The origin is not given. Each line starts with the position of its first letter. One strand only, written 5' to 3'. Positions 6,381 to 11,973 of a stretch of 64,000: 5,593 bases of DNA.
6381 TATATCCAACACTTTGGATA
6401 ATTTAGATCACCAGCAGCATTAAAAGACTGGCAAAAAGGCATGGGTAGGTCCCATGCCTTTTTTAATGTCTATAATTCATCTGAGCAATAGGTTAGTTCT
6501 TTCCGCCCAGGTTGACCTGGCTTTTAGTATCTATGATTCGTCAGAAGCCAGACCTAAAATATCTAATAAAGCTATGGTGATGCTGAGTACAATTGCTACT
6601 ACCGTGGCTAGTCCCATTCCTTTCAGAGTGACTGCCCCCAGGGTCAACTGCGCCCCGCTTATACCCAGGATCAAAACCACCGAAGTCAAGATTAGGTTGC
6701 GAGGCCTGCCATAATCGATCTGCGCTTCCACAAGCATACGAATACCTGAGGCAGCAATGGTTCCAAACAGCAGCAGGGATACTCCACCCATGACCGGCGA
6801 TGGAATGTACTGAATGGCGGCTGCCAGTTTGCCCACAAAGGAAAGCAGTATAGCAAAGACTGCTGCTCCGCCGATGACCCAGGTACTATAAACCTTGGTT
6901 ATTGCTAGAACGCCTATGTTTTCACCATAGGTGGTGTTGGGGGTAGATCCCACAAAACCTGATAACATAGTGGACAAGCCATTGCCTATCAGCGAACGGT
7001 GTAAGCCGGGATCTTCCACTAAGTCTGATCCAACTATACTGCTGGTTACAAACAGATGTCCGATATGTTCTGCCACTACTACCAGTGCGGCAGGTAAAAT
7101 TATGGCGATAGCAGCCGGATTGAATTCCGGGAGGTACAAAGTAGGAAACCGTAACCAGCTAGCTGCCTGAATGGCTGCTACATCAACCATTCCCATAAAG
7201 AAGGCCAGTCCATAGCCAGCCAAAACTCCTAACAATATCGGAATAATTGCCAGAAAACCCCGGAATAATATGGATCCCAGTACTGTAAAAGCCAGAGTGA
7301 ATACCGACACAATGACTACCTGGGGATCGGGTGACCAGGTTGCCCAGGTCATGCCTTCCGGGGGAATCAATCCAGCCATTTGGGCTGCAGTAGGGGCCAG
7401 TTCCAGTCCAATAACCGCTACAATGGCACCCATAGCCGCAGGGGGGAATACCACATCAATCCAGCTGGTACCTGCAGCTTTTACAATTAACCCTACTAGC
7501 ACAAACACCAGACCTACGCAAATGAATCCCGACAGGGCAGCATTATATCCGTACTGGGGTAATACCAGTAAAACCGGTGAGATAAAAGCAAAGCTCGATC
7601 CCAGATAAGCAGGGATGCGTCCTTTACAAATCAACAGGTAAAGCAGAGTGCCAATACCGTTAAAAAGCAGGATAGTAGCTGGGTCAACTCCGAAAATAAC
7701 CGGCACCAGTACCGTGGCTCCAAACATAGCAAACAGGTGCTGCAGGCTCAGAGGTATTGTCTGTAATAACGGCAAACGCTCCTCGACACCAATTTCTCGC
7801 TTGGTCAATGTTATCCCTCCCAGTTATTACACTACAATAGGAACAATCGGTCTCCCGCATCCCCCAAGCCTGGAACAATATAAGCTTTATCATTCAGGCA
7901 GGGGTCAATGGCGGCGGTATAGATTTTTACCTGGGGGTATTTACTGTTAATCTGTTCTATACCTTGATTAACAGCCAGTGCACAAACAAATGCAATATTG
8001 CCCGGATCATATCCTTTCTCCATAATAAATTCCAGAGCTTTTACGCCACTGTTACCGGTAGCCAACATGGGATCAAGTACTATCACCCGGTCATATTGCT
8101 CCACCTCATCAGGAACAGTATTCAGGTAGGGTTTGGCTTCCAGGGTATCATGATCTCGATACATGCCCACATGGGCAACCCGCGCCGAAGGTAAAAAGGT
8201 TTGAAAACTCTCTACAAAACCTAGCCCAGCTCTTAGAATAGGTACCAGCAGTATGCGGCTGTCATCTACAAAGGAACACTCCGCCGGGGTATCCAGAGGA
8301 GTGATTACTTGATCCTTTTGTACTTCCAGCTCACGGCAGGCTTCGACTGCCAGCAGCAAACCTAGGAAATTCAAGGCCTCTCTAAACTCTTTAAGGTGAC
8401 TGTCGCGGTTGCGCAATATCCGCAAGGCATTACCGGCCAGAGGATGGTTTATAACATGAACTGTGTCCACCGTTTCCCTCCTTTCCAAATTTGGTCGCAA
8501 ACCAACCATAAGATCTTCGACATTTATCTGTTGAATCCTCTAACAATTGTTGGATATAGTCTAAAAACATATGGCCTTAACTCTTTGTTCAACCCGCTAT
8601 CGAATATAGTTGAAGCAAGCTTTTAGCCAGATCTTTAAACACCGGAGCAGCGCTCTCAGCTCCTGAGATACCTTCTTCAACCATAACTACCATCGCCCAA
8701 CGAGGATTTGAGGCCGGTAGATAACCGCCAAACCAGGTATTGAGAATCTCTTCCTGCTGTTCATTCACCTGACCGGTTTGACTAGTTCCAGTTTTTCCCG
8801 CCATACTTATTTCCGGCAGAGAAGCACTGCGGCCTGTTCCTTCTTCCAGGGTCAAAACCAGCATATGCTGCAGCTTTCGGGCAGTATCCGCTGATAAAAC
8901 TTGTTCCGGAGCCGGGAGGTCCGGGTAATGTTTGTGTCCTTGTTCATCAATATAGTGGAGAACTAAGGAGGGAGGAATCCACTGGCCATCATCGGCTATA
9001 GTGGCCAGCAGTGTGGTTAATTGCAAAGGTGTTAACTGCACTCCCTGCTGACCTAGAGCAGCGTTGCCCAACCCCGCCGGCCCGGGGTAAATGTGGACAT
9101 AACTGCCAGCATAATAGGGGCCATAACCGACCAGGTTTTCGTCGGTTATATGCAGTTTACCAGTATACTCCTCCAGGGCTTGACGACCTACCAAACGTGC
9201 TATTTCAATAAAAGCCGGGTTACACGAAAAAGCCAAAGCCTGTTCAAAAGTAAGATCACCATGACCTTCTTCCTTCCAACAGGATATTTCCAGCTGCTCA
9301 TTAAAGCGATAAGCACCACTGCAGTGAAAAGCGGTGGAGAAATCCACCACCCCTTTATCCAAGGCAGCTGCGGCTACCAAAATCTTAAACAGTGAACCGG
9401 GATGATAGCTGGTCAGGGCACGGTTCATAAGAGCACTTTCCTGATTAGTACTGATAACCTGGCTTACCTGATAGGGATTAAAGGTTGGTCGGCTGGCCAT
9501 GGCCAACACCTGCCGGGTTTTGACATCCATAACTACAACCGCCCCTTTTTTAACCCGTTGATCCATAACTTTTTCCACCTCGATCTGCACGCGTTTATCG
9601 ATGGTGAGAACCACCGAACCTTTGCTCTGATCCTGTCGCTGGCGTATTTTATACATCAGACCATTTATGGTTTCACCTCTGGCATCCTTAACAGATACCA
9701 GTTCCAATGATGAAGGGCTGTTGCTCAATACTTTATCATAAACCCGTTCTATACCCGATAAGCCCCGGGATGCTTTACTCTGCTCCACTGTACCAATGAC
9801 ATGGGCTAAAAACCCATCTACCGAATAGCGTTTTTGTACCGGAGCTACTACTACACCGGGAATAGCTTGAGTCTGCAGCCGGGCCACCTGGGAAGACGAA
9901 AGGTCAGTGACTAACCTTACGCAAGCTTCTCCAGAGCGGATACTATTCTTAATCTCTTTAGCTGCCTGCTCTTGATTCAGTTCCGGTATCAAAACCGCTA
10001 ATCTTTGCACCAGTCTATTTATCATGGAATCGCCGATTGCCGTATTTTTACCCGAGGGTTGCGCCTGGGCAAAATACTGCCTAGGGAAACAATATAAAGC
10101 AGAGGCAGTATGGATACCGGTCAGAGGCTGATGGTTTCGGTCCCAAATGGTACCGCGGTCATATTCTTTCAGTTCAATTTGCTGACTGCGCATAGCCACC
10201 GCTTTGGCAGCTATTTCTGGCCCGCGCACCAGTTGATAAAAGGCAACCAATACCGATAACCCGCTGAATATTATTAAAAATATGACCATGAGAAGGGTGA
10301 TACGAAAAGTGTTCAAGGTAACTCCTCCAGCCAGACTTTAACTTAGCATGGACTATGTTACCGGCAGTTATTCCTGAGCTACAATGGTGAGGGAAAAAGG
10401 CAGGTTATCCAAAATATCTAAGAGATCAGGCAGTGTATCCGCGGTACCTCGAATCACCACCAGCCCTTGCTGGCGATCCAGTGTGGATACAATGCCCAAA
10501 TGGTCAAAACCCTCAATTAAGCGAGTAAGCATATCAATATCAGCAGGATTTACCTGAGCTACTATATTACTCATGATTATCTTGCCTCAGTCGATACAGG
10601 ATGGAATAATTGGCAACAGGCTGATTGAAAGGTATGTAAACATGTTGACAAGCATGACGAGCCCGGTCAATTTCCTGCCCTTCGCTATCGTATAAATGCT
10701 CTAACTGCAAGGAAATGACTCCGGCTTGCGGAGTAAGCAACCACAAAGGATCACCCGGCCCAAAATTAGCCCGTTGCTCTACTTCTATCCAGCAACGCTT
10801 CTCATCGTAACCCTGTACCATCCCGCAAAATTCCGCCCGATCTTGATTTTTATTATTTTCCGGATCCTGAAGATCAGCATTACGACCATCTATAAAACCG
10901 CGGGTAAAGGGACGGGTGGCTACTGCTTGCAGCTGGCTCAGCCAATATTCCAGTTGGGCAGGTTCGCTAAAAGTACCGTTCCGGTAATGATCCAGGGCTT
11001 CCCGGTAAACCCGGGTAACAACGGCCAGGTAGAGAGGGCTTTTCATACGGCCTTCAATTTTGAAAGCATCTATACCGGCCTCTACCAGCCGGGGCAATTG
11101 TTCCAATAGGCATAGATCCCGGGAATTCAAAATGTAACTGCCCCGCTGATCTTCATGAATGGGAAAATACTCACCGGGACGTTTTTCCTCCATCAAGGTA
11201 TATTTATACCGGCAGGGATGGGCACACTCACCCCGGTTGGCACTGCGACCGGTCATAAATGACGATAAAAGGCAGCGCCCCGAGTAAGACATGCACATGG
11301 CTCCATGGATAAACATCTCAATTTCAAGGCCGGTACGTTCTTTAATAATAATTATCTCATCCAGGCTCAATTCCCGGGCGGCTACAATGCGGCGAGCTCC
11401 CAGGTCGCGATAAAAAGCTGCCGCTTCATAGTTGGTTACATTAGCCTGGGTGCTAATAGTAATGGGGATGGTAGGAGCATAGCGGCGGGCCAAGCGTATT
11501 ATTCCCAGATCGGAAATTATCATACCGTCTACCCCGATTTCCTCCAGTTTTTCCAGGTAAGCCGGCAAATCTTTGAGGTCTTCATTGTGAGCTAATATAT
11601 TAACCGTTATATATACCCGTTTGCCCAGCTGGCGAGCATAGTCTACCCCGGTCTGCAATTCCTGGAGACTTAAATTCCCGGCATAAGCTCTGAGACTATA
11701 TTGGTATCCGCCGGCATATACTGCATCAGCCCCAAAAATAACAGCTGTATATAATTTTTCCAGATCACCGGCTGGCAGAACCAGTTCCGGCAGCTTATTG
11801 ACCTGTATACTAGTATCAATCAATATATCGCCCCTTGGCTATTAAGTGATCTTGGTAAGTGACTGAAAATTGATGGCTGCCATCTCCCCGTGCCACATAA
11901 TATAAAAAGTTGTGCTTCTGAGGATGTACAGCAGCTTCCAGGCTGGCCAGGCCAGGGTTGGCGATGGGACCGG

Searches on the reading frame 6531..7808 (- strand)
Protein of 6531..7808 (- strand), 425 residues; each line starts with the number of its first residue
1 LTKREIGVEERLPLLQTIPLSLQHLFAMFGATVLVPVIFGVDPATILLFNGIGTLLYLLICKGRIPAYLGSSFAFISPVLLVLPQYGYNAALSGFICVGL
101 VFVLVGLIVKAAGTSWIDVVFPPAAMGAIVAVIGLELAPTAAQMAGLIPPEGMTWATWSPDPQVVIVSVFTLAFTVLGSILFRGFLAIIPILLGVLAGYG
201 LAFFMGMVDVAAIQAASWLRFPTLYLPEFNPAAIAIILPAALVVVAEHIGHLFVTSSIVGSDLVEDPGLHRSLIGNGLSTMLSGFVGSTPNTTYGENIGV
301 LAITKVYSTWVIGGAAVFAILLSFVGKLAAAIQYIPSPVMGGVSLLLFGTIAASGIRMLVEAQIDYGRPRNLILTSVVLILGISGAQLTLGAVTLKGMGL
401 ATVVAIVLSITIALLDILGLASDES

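Call 46: search_protein_families(library=pfam, proteins=[window:6531-7808:-], max_evalue=0.000001)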
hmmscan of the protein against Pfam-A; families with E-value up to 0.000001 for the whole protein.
window:6531-7808:- (425 aa): 1 family
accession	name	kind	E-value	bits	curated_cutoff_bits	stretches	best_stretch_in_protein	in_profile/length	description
PF00860.26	Xan_ur_permease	-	1.1e-102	344.1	27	1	16-388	2-386/389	Permease family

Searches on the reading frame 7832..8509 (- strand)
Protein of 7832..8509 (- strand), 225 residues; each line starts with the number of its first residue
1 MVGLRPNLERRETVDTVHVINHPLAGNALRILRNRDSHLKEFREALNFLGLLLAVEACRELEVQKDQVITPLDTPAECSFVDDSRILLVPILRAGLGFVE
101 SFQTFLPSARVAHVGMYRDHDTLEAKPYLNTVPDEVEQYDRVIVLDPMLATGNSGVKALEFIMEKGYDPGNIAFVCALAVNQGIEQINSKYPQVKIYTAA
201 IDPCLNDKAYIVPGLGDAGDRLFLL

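Call 46: search_protein_families(library=pfam, proteins=[window:7832-8509:-], max_evalue=0.000001)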
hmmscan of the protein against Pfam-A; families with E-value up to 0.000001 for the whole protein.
window:7832-8509:- (225 aa): 1 family
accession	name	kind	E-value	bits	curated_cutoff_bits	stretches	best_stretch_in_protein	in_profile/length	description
PF14681.12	UPRTase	-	6.1e-63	212.5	27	1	19-223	1-204/206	Uracil phosphoribosyltransferase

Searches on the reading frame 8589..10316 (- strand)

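Call 46: search_protein_families(library=pfam, proteins=[window:8589-10316:-], max_evalue=0.000001)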
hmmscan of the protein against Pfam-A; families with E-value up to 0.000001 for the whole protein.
window:8589-10316:- (575 aa): 2 families
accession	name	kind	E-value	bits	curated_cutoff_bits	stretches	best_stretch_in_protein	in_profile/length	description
PF00905.27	Transpeptidase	-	4.8e-56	190.6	22.1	1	258-564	1-298/299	Penicillin binding protein transpeptidase domain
PF03717.20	PBP_dimer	-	1.2e-11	45.8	24.4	1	53-203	5-164/180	Penicillin-binding Protein dimerisation domain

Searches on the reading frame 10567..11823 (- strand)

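Call 46: search_protein_families(library=pfam, proteins=[window:10567-11823:-], max_evalue=0.000001)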
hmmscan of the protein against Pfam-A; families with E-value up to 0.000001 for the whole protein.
window:10567-11823:- (418 aa): 2 families
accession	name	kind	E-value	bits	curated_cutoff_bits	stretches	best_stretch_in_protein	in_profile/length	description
PF01136.24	Peptidase_U32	-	1.3e-98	329.4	22.4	1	83-315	1-231/233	Peptidase family U32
PF16325.11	Peptidase_U32_C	-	6.7e-19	68.3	28.2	1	330-409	3-82/83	Peptidase family U32 C-terminal domain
